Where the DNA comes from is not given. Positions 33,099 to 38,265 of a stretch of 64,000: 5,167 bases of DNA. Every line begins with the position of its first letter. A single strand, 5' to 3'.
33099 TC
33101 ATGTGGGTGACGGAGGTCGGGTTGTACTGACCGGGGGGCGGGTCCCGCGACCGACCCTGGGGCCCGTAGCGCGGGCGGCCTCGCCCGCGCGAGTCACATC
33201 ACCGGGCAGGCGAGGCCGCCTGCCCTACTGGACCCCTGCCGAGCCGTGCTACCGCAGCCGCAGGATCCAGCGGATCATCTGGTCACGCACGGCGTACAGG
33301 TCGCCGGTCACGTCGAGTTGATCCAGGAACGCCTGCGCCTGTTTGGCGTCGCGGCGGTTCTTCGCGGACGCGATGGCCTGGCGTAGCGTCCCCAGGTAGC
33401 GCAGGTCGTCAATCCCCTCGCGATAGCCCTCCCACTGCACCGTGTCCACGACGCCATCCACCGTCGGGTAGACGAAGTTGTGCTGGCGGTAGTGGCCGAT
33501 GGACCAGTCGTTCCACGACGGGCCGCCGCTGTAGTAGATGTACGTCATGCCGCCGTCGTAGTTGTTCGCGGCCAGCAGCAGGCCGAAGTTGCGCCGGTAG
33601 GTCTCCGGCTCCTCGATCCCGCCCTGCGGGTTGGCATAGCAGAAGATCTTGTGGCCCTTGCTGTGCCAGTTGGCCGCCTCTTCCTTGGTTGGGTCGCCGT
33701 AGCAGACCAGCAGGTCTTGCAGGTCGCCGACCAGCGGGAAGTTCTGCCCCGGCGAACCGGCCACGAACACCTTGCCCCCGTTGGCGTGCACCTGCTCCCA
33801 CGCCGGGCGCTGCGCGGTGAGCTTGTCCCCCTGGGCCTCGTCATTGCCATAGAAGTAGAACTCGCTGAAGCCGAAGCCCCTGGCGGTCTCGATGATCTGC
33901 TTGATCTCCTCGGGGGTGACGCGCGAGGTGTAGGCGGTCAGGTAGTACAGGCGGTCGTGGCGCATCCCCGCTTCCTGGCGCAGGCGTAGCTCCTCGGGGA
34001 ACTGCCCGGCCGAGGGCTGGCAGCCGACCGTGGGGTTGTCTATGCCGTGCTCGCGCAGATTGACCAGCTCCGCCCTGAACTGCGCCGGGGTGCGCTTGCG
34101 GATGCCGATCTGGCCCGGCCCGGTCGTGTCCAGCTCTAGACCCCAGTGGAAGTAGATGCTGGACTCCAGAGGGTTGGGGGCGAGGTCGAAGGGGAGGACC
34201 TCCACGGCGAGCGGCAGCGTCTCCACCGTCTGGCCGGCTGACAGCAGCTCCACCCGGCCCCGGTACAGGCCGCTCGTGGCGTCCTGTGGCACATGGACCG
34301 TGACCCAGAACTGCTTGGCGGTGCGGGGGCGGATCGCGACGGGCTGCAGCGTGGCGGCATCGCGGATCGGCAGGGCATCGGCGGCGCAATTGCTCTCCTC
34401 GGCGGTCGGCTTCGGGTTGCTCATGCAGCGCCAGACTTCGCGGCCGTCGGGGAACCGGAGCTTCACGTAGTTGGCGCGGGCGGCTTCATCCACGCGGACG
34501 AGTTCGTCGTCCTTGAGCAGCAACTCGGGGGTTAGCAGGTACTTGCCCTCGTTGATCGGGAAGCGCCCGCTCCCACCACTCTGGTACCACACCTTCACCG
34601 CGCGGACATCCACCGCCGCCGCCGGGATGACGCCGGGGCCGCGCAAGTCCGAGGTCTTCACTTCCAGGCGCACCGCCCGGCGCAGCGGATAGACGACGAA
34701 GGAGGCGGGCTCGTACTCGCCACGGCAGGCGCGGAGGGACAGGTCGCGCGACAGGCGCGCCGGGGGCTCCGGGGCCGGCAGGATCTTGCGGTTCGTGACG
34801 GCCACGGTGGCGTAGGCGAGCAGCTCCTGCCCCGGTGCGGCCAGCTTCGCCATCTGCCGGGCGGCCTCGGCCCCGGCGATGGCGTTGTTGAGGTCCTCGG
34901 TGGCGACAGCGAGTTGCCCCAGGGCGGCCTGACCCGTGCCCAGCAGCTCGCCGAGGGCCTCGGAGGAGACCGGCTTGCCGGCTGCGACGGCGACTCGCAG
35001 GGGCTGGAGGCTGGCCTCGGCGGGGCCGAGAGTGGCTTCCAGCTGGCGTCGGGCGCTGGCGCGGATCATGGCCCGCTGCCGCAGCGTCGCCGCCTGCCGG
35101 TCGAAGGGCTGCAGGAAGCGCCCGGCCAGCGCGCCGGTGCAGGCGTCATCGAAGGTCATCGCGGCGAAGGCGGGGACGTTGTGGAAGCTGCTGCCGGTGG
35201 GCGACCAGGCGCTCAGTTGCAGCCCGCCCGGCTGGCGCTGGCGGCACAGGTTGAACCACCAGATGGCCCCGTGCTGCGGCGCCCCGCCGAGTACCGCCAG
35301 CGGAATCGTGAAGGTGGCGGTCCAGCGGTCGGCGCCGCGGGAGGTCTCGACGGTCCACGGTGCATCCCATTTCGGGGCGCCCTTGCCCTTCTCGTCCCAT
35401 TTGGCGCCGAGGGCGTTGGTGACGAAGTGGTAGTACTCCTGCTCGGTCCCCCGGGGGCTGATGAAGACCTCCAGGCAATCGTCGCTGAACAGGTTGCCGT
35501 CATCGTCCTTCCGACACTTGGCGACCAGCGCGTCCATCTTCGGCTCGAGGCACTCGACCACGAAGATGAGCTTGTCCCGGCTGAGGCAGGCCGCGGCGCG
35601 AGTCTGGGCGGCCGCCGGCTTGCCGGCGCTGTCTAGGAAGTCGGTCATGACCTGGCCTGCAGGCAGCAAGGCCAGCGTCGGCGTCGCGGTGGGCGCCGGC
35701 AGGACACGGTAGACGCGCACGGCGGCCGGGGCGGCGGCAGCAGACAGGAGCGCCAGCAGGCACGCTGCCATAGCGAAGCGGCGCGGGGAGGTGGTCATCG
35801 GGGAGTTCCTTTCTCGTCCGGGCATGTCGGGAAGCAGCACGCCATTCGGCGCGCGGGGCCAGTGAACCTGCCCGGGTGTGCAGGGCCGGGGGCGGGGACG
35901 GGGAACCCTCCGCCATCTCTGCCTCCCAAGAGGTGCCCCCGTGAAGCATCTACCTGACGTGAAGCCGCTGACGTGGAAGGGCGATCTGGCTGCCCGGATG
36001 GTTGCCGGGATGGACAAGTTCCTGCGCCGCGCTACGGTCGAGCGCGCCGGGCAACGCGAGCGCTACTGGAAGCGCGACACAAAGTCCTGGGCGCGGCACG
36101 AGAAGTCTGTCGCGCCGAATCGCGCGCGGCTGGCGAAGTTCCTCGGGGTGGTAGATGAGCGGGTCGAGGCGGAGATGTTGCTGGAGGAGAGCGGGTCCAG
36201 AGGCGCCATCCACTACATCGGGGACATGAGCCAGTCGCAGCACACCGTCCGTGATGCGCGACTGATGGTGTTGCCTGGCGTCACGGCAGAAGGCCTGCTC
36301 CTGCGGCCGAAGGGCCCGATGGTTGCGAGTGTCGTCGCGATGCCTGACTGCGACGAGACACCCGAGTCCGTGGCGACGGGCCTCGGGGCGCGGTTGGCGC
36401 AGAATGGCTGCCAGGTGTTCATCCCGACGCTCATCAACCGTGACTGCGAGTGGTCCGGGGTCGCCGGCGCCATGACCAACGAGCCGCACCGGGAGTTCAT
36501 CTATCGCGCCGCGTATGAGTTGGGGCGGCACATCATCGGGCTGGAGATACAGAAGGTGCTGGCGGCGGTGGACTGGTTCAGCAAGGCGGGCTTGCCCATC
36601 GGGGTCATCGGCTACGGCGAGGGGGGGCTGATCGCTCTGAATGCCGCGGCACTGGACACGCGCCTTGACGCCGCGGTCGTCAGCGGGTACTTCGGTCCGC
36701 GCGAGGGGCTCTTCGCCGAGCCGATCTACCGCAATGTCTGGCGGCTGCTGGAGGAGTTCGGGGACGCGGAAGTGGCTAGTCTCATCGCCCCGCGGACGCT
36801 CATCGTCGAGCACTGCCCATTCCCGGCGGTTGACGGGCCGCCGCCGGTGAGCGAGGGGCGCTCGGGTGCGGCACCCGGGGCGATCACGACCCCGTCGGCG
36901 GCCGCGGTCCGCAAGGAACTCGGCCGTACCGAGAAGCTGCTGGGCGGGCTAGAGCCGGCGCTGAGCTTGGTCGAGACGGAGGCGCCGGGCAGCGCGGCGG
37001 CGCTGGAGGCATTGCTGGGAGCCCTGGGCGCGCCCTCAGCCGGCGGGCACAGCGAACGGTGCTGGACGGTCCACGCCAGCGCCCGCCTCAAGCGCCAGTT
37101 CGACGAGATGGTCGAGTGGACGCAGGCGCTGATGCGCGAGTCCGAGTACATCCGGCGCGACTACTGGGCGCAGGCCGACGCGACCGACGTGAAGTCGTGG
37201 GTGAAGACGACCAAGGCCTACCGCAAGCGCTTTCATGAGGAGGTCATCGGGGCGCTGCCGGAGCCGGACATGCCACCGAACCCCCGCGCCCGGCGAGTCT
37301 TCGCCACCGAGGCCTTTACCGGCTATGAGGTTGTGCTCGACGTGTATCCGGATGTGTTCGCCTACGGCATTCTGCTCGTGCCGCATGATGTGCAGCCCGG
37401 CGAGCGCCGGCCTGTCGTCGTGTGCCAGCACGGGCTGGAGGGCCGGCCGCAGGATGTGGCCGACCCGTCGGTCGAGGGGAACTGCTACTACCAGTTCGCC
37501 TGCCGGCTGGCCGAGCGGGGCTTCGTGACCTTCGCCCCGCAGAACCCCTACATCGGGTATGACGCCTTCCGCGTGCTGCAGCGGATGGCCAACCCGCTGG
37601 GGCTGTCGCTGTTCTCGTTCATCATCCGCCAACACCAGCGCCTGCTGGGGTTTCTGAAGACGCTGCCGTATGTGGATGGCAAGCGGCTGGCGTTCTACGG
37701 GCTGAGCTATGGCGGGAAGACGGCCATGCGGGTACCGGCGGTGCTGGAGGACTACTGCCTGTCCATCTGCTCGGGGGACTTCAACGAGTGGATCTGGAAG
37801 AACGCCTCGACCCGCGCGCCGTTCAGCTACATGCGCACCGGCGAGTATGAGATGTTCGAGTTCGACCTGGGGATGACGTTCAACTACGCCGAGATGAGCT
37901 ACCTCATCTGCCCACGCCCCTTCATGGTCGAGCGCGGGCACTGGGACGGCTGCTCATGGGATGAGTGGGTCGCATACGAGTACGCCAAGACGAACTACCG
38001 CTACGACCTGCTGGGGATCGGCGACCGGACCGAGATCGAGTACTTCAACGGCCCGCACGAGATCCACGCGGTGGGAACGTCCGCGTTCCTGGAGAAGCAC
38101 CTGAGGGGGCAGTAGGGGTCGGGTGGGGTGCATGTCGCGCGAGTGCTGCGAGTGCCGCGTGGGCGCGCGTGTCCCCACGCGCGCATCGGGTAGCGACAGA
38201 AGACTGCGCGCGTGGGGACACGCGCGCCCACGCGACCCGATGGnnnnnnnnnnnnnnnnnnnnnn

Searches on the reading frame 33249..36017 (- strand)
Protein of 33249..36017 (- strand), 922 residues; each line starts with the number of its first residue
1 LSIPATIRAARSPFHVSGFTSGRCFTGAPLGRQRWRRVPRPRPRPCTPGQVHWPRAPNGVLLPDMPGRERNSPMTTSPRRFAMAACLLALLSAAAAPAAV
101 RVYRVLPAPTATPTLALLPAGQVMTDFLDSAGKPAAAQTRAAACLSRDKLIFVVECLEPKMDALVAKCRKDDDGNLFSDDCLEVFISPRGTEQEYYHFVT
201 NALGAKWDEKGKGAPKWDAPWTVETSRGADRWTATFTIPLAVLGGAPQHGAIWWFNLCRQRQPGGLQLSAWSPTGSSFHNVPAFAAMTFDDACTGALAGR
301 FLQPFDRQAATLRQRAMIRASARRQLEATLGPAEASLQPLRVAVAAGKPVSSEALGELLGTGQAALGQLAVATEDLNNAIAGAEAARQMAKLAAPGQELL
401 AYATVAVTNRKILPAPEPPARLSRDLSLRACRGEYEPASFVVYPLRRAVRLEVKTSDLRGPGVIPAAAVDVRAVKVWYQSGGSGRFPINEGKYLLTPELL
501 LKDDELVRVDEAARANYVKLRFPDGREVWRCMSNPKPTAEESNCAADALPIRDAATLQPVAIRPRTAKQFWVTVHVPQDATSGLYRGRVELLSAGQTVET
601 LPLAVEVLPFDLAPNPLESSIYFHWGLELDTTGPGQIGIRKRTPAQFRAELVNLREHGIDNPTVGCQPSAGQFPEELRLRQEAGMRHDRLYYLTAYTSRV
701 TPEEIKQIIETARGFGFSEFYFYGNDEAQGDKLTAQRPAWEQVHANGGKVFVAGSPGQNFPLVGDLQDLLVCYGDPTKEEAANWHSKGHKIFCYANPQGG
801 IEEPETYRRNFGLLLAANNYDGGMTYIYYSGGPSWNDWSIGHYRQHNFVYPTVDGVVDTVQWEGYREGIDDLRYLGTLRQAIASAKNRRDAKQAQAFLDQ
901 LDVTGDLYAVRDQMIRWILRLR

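Call 23: search_protein_families(library=pfam, proteins=[window:33249-36017:-], max_evalue=0.001)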
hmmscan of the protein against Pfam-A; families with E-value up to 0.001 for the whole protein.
window:33249-36017:- (922 aa): 1 family
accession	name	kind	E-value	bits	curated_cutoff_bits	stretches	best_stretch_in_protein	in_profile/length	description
PF22680.2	Glyco_hydro_123_N_2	-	6.1e-09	36.3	27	1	512-591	67-140/142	Glycoside hydrolase 123 N-terminal domain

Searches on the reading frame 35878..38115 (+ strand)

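Call 8: search_protein_families(library=pfam, proteins=[window:35878-38115:+], max_evalue=0.001)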
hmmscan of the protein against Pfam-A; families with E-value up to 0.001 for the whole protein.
window:35878-38115:+ (745 aa): 1 family
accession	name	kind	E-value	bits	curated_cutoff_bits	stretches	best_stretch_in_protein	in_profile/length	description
PF01738.24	DLH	-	5.1e-10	39.7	21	1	139-273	3-129/217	Dienelactone hydrolase family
